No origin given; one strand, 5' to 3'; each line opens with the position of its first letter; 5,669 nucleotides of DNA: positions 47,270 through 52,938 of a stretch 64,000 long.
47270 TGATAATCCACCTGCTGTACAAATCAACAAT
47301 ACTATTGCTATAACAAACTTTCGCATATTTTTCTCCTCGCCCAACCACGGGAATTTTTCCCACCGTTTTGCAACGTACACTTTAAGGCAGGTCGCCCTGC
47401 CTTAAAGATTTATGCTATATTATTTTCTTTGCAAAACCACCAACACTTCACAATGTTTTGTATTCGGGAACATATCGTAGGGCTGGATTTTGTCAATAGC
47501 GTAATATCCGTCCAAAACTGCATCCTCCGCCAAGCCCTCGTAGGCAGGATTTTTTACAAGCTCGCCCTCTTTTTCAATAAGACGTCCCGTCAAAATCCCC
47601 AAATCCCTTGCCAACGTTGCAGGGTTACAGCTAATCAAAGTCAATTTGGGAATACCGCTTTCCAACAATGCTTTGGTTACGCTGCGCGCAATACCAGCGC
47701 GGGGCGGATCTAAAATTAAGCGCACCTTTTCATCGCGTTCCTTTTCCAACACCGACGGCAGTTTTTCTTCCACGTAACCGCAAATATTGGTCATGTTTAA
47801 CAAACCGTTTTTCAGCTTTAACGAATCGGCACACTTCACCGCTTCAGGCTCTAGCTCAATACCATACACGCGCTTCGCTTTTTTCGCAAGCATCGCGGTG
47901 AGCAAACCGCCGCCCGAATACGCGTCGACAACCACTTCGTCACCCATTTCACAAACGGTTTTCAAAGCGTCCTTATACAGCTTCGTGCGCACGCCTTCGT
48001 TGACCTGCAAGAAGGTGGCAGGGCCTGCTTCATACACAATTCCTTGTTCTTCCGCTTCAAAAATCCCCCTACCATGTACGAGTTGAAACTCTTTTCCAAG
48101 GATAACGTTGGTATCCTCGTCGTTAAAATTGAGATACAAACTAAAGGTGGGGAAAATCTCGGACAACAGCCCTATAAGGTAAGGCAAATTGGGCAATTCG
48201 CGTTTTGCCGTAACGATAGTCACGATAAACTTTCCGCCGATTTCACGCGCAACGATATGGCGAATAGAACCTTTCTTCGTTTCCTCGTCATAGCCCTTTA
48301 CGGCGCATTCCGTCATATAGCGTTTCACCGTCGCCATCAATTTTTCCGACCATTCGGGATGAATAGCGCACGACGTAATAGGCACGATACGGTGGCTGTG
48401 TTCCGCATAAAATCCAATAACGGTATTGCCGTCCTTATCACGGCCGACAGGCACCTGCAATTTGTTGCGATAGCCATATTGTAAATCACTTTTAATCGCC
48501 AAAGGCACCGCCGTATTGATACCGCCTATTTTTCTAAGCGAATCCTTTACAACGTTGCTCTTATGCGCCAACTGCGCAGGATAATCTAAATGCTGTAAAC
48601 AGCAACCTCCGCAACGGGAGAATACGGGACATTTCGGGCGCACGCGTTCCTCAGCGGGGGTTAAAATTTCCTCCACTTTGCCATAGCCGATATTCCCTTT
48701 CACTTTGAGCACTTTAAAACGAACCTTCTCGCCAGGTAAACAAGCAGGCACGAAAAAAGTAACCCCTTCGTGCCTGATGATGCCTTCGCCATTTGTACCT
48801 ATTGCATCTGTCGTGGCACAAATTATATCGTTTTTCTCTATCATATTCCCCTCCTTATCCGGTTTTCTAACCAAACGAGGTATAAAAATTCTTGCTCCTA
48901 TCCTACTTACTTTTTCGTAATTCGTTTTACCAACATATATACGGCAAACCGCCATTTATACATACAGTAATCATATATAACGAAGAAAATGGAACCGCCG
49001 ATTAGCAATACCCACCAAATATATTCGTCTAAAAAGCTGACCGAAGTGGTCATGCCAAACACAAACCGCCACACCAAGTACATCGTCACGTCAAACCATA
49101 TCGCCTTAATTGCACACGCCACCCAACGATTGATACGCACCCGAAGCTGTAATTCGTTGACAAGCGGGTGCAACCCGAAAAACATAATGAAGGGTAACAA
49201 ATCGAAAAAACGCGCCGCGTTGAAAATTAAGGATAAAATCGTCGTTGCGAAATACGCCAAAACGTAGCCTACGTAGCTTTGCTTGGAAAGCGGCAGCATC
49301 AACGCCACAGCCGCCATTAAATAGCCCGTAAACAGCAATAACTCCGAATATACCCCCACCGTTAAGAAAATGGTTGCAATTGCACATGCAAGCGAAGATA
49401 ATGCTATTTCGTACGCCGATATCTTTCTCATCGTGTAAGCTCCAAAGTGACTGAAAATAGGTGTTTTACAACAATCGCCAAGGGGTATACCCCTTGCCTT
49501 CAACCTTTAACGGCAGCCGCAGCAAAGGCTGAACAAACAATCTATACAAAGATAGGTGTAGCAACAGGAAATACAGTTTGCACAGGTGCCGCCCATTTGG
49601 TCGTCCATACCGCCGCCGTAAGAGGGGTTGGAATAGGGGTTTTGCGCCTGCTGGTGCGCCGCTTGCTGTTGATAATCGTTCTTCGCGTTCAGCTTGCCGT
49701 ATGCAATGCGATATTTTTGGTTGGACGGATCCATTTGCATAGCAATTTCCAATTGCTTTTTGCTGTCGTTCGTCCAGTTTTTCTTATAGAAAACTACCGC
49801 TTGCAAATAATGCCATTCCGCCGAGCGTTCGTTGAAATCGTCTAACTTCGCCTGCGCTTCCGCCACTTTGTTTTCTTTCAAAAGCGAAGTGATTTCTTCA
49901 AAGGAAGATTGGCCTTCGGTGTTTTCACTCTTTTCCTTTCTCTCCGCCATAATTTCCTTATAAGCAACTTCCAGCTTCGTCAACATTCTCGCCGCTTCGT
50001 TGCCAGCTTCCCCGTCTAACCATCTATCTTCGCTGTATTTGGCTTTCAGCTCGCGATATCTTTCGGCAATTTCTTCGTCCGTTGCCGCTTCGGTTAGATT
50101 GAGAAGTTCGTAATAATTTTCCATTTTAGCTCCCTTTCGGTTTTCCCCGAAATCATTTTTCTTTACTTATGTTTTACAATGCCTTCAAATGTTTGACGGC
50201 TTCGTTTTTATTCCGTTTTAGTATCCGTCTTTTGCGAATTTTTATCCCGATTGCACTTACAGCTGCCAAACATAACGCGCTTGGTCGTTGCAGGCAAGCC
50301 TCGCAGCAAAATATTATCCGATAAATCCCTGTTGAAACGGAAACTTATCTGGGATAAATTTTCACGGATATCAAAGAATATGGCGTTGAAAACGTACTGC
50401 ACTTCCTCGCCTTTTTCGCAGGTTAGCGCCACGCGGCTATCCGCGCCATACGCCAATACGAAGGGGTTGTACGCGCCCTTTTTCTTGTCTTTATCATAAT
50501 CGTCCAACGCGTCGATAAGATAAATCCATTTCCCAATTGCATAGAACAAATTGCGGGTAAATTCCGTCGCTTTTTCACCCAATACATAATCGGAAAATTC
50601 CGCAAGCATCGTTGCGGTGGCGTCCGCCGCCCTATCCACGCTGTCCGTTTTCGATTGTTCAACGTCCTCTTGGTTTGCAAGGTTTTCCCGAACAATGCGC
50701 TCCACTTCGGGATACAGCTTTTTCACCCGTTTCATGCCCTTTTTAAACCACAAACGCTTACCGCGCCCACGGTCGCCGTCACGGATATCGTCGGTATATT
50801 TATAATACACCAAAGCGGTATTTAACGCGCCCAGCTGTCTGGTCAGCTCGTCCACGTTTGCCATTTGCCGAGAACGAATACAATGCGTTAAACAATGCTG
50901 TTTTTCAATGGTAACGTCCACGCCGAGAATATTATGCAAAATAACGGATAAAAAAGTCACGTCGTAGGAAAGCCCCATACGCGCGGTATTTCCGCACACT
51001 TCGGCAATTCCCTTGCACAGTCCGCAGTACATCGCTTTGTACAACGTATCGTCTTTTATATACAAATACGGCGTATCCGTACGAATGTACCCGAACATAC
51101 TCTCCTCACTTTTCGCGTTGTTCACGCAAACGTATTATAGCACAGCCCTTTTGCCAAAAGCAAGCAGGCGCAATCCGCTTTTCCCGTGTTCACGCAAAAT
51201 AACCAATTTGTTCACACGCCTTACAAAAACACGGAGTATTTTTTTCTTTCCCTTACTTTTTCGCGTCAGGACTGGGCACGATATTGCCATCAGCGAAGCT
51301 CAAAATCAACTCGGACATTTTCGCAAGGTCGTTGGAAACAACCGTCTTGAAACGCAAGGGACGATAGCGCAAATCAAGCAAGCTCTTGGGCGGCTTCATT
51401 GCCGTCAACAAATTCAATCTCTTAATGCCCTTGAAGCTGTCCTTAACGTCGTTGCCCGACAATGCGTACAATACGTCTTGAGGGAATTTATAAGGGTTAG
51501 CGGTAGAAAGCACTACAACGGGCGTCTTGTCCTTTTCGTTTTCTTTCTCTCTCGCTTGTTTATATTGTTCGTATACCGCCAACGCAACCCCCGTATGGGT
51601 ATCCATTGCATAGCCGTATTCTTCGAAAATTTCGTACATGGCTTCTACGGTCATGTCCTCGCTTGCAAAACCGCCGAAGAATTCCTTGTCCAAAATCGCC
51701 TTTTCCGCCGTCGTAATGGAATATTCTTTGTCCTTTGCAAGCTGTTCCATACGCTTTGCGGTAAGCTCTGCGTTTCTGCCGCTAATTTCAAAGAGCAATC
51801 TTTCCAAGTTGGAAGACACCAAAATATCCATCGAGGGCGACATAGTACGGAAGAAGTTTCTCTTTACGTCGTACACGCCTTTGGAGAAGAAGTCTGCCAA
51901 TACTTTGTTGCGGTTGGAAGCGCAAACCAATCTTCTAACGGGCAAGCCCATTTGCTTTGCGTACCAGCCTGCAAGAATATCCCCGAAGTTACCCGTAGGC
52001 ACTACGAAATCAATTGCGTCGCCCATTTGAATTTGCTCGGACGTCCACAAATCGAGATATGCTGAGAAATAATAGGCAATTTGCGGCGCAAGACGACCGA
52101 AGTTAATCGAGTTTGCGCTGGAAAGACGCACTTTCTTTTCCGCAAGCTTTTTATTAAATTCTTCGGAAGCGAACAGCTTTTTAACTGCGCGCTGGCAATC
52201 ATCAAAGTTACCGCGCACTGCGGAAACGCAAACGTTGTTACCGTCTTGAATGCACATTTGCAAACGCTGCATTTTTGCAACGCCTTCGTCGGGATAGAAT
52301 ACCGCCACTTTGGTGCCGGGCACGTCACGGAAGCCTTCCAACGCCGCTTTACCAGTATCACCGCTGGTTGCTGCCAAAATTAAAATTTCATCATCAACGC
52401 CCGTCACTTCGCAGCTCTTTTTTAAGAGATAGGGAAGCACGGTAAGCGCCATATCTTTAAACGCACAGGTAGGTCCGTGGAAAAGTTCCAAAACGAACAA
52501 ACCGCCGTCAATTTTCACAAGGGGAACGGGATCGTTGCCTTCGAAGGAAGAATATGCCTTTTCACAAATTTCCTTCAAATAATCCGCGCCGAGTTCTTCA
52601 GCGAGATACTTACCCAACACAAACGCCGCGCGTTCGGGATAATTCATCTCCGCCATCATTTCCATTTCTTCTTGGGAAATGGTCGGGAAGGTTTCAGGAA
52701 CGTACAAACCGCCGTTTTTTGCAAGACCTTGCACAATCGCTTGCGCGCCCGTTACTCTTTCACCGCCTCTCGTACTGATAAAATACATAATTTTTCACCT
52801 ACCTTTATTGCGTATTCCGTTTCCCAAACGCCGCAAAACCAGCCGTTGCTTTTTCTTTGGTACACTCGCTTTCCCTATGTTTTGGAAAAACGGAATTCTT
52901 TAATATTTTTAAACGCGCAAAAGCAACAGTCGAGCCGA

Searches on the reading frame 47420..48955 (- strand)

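Call 8: search_protein_families(library=pfam, proteins=[window:47420-48955:-], max_evalue=0.001)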
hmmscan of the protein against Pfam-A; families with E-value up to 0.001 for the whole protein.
window:47420-48955:- (511 aa): 4 families
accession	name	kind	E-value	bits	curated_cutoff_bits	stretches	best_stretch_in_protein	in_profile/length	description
PF05958.17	tRNA_U5-meth_tr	-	2.5e-11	43.6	23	1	301-455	165-327/357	tRNA (Uracil-5-)-methyltransferase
PF02475.24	TRM5-TYW2_MTfase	-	0.00017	22.1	28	1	339-375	37-75/164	TRM5/TYW2 methyltransferase domain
PF13847.12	Methyltransf_31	-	0.00062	19.9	27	0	340-405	5-72/145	Methyltransferase domain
PF09445.16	Methyltransf_15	-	0.00079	19.5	22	0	340-421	2-83/165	RNA cap guanine-N2 methyltransferase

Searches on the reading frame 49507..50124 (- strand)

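Call 8: search_protein_families(library=pfam, proteins=[window:49507-50124:-], max_evalue=0.001)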
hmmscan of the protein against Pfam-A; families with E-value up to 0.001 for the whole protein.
window:49507-50124:- (205 aa): 1 family
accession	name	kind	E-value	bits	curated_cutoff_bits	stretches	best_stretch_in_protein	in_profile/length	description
PF00226.36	DnaJ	-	7.3e-06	26.4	27.8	1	3-63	1-58/63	DnaJ domain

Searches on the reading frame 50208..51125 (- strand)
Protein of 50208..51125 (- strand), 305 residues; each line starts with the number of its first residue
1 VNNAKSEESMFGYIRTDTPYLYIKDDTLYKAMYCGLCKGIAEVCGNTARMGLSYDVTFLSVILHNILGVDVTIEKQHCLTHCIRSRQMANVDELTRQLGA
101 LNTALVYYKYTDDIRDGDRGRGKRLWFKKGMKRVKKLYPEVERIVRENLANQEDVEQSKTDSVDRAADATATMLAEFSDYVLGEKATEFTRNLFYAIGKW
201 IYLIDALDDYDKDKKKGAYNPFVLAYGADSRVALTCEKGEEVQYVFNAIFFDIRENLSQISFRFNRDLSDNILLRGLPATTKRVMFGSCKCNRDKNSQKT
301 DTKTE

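Call 9: search_protein_families(library=pfam, proteins=[window:50208-51125:-], max_evalue=0.001)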
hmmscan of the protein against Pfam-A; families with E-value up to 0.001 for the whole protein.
window:50208-51125:- (305 aa): 1 family
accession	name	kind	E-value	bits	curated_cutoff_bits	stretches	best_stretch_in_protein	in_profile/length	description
PF18937.5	DUF5685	-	5e-65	220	26.7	1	10-281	1-270/272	Family of unknown function (DUF5685)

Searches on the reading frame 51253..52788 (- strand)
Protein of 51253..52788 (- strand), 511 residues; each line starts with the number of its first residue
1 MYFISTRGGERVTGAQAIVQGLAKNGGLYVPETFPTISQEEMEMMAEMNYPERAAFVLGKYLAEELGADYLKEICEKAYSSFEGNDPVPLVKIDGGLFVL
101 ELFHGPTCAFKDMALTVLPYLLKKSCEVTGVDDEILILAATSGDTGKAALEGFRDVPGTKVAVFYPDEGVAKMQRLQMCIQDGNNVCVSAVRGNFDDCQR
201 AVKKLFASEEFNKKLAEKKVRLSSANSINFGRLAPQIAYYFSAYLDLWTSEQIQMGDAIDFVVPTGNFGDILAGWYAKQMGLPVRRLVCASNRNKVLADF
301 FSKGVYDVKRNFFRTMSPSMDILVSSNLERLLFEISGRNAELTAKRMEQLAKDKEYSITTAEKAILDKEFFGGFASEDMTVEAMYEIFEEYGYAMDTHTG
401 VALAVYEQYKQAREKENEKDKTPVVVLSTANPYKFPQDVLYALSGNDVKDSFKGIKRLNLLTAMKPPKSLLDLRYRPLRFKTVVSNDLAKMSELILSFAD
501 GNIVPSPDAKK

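Call 8: search_protein_families(library=pfam, proteins=[window:51253-52788:-], max_evalue=0.001)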
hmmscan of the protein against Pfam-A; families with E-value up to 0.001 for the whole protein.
window:51253-52788:- (511 aa): 3 families
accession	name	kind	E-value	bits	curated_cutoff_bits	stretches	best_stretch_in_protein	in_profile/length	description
PF14821.11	Thr_synth_N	-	8.4e-21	74.4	25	1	3-79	2-79/79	Threonine synthase N terminus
PF00291.31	PALP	-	2e-17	63.9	35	1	97-335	24-233/295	Pyridoxal-phosphate dependent enzyme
PF24857.1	THR4_C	-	3e-07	30.9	27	1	399-448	1-46/85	Threonine synthase, C-terminal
